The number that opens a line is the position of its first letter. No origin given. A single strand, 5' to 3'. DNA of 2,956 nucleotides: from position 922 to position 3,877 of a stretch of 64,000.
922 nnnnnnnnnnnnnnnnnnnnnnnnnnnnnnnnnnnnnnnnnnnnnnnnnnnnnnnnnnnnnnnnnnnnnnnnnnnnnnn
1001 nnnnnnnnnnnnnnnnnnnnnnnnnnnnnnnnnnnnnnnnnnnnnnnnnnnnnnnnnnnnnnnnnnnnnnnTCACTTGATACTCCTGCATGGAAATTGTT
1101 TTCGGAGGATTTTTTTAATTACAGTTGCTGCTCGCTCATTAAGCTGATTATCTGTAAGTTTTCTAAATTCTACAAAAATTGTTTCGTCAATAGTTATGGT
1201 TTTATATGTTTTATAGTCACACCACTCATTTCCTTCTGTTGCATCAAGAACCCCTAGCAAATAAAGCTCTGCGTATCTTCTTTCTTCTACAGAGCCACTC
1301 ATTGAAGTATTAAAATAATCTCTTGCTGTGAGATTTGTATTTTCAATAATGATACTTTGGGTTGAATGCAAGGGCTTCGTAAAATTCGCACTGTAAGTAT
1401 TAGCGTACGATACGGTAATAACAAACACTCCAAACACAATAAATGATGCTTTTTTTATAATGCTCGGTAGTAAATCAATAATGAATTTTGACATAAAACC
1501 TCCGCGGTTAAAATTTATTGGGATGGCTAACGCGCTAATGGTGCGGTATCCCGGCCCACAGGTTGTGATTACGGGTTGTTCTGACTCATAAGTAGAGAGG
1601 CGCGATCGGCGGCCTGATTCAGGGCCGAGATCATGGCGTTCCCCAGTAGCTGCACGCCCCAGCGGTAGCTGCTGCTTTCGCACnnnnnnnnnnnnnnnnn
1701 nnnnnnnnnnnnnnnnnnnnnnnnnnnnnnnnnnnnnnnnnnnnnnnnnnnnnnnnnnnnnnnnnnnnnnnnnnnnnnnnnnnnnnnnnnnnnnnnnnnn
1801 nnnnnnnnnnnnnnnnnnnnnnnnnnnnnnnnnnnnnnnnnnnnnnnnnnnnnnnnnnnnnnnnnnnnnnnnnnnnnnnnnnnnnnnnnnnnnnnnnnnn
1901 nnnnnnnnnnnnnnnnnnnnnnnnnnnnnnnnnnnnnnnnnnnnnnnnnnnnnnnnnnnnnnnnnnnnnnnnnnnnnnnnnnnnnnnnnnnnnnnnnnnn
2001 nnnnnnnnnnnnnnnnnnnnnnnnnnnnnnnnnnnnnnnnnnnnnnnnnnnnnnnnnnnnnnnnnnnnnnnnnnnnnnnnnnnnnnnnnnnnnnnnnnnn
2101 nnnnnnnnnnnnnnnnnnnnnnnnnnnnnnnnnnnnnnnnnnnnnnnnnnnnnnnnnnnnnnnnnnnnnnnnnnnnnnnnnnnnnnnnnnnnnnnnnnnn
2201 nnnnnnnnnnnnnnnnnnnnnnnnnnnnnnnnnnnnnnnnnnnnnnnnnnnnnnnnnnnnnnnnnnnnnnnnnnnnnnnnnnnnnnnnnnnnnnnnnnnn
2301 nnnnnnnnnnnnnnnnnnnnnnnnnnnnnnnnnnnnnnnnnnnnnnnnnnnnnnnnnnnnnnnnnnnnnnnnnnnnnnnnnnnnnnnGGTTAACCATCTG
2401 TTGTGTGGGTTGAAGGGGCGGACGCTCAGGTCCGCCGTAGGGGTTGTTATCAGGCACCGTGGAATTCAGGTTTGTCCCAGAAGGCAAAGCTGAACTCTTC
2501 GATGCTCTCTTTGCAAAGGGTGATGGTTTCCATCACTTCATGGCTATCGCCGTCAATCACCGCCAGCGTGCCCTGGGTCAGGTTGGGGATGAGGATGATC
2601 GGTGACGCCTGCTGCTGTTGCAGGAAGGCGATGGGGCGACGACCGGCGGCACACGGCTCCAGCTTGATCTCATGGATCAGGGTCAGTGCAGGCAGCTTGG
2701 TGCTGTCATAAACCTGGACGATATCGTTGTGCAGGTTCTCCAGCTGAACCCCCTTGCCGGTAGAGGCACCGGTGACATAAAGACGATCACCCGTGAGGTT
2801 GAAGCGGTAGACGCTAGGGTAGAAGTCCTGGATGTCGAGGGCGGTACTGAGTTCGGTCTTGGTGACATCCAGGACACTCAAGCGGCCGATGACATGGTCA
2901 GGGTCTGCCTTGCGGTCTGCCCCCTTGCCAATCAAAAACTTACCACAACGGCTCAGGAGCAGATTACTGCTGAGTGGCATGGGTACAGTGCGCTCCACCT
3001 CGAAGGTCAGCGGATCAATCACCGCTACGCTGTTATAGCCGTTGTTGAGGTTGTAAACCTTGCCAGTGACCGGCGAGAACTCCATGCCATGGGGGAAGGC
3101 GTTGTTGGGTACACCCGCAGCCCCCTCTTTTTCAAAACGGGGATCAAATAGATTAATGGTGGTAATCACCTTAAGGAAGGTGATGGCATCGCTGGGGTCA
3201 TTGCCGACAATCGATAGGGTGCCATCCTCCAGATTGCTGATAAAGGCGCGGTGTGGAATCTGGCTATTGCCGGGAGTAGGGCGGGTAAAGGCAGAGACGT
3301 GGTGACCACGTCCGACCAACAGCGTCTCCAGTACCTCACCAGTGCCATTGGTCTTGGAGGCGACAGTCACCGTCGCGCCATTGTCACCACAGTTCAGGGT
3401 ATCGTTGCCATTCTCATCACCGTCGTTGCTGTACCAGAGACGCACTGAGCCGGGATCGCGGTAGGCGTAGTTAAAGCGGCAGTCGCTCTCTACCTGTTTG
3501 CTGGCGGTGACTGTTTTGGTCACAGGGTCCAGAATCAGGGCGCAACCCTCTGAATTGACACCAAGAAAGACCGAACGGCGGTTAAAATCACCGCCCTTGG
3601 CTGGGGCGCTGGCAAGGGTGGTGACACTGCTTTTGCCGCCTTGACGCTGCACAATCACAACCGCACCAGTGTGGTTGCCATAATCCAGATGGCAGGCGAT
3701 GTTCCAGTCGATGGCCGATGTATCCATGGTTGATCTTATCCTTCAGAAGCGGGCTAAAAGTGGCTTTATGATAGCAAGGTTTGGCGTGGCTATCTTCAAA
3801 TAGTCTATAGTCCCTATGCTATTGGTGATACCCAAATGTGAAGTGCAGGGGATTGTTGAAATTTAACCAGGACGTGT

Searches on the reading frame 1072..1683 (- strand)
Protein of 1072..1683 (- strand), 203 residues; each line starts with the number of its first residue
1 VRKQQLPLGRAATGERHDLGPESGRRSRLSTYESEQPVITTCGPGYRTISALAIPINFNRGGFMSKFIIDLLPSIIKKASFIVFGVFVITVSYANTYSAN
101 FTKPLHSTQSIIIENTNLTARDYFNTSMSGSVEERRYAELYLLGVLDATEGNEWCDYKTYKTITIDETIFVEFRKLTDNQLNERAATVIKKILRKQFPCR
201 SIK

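Call 8: search_protein_families(library=ncbifam, proteins=[window:1072-1683:-], max_evalue=0.01)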
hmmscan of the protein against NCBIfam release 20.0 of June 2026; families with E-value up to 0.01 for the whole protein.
window:1072-1683:- (203 aa): 0 families

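Call 20: search_protein_families(library=padloc, proteins=[window:1072-1683:-], max_evalue=0.1)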
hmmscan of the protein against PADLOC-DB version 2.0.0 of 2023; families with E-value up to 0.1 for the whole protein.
window:1072-1683:- (203 aa): 0 families

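Call 21: search_protein_families(library=pfam, proteins=[window:1072-1683:-], max_evalue=0.01)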
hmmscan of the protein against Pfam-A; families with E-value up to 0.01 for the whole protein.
window:1072-1683:- (203 aa): 1 family
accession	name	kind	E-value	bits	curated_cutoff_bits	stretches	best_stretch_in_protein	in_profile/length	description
PF18602.6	Rap1a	-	2.6e-11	44.3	27.7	1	129-199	16-90/90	Rap1a immunity proteins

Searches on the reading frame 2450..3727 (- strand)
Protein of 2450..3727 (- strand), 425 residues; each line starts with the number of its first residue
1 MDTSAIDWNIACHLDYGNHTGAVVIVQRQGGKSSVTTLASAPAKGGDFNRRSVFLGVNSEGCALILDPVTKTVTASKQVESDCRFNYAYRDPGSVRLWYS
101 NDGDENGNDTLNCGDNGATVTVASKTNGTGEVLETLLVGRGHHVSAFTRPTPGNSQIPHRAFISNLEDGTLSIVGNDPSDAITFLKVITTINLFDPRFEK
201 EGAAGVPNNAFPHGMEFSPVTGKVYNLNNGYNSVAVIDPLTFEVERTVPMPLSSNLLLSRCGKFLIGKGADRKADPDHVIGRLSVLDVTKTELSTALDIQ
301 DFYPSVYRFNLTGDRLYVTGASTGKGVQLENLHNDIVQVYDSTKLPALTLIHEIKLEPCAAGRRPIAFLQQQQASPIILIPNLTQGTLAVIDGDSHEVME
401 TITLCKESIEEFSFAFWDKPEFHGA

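Call 6: search_protein_families(library=pfam, proteins=[window:2450-3727:-], max_evalue=0.01)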
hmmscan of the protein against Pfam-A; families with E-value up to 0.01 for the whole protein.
window:2450-3727:- (425 aa): 0 families

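Call 8: search_protein_families(library=ncbifam, proteins=[window:2450-3727:-], max_evalue=0.01)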
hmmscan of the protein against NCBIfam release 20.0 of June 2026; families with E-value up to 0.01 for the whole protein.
window:2450-3727:- (425 aa): 1 family
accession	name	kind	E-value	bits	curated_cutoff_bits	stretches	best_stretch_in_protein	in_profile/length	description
TIGR02276.1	beta_rpt_yvtn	repeat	0.0025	17.8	27.85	0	221-249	3-31/42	beta-propeller repeat protein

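Call 20: search_protein_families(library=padloc, proteins=[window:2450-3727:-], max_evalue=0.1)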
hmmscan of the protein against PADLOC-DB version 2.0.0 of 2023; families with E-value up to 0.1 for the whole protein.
window:2450-3727:- (425 aa): 0 families

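Call 73: search_solved_structures(query=window:2450-3727:-, max_evalue=1)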
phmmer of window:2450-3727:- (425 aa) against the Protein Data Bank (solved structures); distinct sequences matched with E-value up to 1: 2.
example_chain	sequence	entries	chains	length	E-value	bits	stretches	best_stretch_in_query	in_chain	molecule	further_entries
1l0q_A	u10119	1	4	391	2.9e-05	26.4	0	200-253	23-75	Surface layer protein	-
1npl_A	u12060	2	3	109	0.7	12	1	45-110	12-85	PROTEIN (AGGLUTININ) | Agglutinin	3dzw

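Call 102: search_protein_families(library=phrogs, proteins=[window:2450-3727:-], max_evalue=0.01)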
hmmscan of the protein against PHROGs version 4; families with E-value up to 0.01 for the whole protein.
window:2450-3727:- (425 aa): 0 families
